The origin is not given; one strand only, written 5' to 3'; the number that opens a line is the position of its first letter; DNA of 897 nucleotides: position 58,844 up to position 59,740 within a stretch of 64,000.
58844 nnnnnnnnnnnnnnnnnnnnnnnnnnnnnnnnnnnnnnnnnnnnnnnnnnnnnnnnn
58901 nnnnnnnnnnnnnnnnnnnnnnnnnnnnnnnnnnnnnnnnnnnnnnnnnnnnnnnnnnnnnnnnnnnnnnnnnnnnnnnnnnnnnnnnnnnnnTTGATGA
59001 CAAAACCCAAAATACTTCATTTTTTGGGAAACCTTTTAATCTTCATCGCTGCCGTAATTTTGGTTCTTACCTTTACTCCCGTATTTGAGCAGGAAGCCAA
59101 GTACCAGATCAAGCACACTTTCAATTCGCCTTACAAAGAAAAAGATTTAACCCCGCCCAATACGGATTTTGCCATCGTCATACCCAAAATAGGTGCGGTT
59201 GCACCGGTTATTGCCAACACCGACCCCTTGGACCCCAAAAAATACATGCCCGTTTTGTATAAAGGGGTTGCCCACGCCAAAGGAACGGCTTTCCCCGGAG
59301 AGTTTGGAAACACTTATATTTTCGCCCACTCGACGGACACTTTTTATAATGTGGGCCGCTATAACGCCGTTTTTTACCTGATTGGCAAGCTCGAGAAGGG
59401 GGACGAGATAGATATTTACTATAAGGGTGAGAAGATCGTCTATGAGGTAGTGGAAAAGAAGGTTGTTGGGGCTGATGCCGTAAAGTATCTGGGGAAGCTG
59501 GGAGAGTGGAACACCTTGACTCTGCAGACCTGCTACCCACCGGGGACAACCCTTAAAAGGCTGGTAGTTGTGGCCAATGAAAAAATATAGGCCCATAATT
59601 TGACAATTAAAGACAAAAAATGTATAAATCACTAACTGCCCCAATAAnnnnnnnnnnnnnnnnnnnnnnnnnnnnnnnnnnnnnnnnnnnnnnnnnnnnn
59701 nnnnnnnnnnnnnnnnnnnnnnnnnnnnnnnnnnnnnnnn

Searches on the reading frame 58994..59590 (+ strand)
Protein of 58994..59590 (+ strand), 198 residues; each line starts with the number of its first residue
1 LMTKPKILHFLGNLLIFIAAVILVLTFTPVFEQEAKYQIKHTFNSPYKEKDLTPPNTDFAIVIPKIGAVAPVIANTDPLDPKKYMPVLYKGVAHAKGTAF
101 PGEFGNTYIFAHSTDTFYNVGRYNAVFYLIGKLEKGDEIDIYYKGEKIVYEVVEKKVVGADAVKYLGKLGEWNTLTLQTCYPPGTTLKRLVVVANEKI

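Call 56: search_protein_families(library=pfam, proteins=[window:58994-59590:+], max_evalue=0.01)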
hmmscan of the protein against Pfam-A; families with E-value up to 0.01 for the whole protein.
window:58994-59590:+ (198 aa): 2 families
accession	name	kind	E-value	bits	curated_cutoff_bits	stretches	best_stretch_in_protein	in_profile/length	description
PF04203.18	Sortase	-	8.5e-24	84.1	26.6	1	61-195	1-123/125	Sortase domain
PF10608.14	MAGUK_N_PEST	-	0.0064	17.3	21.6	0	39-84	46-96/107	Polyubiquitination (PEST) N-terminal domain of MAGUK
